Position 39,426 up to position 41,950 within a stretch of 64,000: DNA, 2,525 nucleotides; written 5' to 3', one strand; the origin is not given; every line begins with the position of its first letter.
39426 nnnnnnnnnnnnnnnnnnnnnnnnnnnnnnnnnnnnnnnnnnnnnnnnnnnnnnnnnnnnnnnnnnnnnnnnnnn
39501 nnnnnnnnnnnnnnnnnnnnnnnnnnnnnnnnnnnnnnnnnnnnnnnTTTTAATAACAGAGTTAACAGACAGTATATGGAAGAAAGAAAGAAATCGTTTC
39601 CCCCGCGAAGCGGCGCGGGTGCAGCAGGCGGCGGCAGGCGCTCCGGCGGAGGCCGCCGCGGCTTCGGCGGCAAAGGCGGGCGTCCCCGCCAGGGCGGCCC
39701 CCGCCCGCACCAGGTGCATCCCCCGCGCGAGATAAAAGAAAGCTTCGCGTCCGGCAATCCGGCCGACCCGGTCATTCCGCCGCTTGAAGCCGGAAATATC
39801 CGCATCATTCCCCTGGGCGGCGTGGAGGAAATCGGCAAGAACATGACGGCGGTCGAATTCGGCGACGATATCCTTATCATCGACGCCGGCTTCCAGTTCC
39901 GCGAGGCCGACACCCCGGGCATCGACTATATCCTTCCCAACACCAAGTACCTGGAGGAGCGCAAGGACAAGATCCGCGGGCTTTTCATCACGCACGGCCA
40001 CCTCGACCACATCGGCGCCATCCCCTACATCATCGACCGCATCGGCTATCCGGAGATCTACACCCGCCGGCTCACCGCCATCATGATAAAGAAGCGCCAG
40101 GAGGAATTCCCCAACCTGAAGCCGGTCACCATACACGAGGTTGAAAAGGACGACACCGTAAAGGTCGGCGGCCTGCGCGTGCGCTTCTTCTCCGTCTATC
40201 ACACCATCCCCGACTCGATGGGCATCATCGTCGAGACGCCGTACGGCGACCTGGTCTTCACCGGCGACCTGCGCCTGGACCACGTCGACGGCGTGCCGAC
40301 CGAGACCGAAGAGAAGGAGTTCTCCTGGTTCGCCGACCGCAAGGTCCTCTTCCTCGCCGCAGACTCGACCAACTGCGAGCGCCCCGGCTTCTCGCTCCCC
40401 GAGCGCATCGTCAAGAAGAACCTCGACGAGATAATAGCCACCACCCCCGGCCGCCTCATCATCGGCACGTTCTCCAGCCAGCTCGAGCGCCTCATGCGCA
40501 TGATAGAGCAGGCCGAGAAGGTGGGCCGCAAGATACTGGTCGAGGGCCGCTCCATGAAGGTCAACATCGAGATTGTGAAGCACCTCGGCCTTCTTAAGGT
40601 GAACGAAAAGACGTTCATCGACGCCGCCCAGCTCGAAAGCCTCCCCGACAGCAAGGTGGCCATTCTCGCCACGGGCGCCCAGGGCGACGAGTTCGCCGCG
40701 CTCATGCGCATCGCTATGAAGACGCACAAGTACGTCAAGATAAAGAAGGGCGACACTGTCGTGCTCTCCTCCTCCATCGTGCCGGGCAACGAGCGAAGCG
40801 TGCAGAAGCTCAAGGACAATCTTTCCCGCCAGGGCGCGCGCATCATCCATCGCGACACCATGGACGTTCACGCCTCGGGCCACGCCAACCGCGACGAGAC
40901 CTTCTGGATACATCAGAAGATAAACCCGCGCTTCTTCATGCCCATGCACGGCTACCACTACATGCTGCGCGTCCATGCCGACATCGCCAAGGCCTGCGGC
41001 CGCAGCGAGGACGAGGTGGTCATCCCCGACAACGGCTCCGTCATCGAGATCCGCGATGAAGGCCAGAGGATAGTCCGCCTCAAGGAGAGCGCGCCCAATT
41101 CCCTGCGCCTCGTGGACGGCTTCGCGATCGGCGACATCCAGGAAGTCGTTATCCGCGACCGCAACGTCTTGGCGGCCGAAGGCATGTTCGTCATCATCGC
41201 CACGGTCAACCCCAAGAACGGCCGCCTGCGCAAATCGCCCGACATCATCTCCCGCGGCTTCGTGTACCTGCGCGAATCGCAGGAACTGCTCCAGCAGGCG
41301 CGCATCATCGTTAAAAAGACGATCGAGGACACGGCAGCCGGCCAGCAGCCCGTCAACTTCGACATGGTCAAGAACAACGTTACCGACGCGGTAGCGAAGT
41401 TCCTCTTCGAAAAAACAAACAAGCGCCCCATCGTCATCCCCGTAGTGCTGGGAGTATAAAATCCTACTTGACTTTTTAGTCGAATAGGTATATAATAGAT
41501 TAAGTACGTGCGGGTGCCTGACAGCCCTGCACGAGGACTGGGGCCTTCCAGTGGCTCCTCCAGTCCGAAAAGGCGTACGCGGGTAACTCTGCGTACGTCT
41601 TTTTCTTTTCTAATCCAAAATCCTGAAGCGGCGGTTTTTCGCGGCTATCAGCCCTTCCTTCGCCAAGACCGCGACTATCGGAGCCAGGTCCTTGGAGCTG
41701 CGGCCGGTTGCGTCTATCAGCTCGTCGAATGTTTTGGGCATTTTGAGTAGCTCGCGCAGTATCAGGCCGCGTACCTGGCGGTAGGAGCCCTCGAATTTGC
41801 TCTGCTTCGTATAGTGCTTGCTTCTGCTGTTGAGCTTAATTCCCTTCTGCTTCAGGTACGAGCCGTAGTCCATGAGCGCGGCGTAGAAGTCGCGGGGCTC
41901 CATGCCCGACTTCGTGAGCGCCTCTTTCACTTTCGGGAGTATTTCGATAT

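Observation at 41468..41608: Orphan consensus promoter followed ~105 nt later by an intrinsic terminator: candidate sRNA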

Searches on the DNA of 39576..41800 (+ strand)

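Call 5: search_rna_families(source=window, start=41300, end=41800, threshold=evalue, max_evalue=10, show_alignments=5)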
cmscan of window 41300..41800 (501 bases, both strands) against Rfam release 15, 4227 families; matches with E-value up to 10: 2.
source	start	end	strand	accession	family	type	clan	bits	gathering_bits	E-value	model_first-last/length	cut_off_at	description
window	41653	41673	-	RF01111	SBWMV2_UPD-PKk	Cis-reg;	-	18.9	35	0.5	1-21/21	no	Pseudoknot of upstream pseudoknot domain (UPD) of the 3'UTR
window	41567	41611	+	RF00489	ctRNA_p42d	Gene; antisense;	-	17.4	50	0.61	1-46/46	no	ctRNA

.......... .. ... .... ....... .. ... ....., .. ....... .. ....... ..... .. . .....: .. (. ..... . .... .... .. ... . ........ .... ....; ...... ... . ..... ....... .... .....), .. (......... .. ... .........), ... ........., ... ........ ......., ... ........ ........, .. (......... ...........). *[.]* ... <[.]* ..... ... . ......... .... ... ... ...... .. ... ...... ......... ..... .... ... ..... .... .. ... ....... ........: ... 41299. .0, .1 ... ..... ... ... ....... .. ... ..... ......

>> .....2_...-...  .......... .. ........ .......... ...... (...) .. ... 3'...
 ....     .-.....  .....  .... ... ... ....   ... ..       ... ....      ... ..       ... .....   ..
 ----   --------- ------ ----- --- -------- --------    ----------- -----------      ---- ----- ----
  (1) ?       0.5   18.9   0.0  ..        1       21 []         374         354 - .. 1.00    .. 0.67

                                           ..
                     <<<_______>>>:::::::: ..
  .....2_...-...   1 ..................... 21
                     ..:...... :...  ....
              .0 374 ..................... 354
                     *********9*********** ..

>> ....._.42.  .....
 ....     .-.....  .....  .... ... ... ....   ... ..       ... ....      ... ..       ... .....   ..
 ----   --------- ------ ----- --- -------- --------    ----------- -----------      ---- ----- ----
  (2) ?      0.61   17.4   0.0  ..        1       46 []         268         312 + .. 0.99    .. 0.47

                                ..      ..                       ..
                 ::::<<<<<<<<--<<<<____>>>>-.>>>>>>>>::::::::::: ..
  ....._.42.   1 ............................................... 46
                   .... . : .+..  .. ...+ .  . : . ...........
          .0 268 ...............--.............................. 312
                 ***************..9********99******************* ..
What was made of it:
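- On Any described RNA family (Rfam 15, 4227 models): In 41300-41800 at E<=10 there are only two chance hits, of which the one inside the element (ctRNA_p42d, 17 bits against a gathering score of 50) merely matches the terminator shape (call 5).
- Closest known: RsaE/RoxS-type sRNAs of Firmicutes. Different: No sequence or structure match (no Rfam hit at E<=10 in the region, call 5).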

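Call 26: search_rna_families(sources=[L013, L014], threshold=evalue, max_evalue=0.1)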
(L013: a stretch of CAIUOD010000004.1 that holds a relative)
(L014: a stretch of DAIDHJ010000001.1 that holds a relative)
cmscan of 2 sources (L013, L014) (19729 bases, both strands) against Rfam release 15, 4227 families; matches with E-value up to 0.1: 0.
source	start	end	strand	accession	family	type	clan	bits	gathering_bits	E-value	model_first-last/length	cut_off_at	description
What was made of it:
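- Tried and rejected: Units in L013 and L014 as known RNAs: no Rfam hit (call 26).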

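Call 31: build_rna_model(alignment_id=A2, structure=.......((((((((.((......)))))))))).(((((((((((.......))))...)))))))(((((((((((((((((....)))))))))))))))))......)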
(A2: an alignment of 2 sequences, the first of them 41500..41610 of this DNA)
Model R1 built from alignment A2 (2 sequences, 111 columns); structure: as given.
model positions 111; base pairs 38; branch points 2; effective number of sequences 0.57; information 0.589 bits per position. Calibrated on 0.2 Mb of random sequence (short: E-values are rough).
structure used (alignment columns):
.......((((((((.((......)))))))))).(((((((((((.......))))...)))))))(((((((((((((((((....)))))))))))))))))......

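Call 32: search_with_rna_model(model_id=R1, sources=[window, L001, L002, L003, L004, L005, L006, L007, L008, L009, L010, L011, L012, L013, L014, L015, L016, L017, L018, L019, L020, L021, L022, L023, L024, L025, L026, L027, L028, L029, L030, L031, L032, L033, L034, L035, L036, L037, L038, L039, L040, L041, L042, L043, L044, L045, L046, L047, L048, L049, L050, L051, L052, L053, L054, L055, L056, L057, L058, L059, L060, L061, L062, L063, L064, L065, L066, L067, L068, L069, L070, L071, L072, L073, L074, L075, L076, L077, L078, L079, L080, L081, L082, L083, L084], max_evalue=10, show_alignments=3)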
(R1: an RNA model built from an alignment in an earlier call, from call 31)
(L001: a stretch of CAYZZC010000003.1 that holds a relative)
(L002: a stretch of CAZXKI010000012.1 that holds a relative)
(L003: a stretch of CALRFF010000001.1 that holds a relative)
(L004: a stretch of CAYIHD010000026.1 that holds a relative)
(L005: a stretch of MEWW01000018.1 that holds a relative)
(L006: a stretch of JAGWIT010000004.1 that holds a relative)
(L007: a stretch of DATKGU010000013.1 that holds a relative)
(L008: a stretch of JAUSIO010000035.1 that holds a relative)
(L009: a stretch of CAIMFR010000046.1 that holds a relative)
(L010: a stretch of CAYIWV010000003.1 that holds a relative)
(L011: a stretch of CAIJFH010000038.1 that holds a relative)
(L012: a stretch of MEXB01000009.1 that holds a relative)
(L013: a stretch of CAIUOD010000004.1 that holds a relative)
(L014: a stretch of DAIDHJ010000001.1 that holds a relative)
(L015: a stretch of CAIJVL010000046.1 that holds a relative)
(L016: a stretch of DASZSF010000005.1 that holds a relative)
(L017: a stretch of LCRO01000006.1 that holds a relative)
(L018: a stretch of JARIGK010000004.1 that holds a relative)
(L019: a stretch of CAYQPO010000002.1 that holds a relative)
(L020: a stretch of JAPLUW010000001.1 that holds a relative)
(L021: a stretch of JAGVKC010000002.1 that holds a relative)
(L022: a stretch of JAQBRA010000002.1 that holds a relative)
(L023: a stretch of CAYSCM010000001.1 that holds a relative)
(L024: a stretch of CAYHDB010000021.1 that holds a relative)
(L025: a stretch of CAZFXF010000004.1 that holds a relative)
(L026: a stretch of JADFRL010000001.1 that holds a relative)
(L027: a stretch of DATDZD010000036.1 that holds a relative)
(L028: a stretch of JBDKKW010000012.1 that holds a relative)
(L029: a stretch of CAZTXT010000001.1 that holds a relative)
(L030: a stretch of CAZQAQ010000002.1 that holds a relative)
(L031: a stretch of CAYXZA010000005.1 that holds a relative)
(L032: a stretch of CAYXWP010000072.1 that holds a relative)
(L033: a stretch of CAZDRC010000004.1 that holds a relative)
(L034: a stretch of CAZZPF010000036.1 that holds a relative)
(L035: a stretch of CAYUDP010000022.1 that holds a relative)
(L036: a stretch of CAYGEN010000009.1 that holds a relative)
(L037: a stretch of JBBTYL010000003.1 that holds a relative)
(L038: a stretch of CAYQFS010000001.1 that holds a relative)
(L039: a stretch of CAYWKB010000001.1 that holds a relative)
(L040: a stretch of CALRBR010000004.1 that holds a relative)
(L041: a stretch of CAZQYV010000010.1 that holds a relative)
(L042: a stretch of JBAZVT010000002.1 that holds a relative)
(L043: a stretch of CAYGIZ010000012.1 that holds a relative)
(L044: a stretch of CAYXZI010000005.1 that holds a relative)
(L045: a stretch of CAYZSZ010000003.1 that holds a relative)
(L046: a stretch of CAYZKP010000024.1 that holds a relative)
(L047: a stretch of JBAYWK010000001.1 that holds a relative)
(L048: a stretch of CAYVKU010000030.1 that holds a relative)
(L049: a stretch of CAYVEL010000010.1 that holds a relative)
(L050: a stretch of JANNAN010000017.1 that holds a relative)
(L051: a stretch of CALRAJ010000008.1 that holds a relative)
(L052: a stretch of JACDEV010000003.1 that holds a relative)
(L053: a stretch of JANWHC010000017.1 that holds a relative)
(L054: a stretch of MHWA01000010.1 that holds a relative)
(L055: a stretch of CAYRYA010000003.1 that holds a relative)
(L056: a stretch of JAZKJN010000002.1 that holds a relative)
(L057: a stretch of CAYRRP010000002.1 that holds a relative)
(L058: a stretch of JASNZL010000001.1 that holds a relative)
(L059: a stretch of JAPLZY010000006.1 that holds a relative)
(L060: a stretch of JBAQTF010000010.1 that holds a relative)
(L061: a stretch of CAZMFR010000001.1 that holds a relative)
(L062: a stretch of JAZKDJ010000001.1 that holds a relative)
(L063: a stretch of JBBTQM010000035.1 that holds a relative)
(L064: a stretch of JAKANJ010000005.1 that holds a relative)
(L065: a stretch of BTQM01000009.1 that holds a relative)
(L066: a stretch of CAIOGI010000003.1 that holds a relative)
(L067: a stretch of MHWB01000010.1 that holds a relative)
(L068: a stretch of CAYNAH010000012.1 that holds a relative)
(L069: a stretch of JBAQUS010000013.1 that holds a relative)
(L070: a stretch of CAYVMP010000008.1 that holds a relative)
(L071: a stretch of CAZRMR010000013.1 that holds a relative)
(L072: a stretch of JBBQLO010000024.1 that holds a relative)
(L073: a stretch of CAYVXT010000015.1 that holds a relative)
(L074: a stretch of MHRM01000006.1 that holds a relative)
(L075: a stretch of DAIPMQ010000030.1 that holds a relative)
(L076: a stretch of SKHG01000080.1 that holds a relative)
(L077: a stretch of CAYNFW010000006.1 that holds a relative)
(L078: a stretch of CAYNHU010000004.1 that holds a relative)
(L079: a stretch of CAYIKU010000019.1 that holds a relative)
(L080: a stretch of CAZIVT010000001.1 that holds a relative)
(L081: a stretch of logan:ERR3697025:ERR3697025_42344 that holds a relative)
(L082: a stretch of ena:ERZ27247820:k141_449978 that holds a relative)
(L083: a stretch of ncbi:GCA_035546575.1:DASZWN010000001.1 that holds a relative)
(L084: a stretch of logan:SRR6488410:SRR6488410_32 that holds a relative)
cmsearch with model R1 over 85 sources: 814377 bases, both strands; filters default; matches with E-value up to 10: 9.
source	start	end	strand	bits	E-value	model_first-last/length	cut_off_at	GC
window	41500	41610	+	137.1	1.1e-33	1-111/111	no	0.58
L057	5785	5877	-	21.6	0.0059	1-111/111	no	0.45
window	61980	62017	-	18.6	0.036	68-105/111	no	0.74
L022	5964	6052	-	18.3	0.044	1-111/111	no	0.47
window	41568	41603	-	15.7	0.22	69-104/111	no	0.5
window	60979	61029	-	15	0.33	1-111/111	no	0.59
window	62813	62921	+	13.3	0.94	1-111/111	no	0.57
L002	6546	6655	+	11.4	3.1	1-111/111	no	0.63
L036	5808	5889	+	9.5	9.5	1-111/111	no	0.57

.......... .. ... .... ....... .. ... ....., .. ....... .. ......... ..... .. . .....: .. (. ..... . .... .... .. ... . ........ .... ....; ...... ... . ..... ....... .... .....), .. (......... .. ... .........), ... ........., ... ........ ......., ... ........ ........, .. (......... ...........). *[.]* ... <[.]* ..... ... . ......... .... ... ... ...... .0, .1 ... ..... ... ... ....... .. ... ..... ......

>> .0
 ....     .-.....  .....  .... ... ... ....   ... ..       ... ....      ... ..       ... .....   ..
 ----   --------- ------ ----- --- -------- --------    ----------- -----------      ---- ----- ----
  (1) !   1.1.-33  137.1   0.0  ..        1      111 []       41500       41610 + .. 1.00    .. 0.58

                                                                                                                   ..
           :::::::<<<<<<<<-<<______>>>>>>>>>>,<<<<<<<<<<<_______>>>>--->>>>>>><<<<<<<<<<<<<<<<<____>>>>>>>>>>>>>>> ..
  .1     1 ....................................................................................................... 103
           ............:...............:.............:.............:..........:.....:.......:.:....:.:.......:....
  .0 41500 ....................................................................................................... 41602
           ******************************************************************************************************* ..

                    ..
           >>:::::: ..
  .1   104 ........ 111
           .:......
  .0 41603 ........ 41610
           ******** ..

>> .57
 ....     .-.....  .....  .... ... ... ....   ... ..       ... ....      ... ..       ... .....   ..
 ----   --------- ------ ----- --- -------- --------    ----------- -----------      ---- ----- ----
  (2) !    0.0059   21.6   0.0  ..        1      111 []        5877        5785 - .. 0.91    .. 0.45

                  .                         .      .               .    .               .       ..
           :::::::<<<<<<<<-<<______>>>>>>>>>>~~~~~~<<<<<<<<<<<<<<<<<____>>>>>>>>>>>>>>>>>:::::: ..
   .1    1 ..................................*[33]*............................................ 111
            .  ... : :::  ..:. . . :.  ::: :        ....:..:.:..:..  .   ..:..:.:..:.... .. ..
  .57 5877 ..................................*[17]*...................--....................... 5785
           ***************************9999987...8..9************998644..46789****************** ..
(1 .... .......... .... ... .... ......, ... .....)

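Call 54: search_dna_similar(query=window:41460-41612:+, collection=phages, mode=distant, max_evalue=0.01)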
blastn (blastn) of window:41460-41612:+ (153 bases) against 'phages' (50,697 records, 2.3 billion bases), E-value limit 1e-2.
No match.

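Call 55: search_dna_similar(query=window:41460-41612:+, collection=plasmids, mode=distant, max_evalue=0.01)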
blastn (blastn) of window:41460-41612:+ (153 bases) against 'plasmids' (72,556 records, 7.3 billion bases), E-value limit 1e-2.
Records with a match: 1; places in all: 1; records where one place covers at least 80% of the query: 0.
Best place of each record, by identity: 90-95% 1.
By first word of the organism name: Fusobacterium 1.
By predicted mobility (MOB-suite, as given by PLSDB): mobilizable 1.
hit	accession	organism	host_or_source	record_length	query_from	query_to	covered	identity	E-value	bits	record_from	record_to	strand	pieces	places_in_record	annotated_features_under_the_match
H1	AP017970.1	Fusobacterium varium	Homo sapiens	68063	8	37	20%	93.3%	1e-2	46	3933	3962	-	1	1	none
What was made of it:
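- Tried and rejected: Phage and plasmid blastn gave only a 30-nt AT-rich chance match (calls 54, 55).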
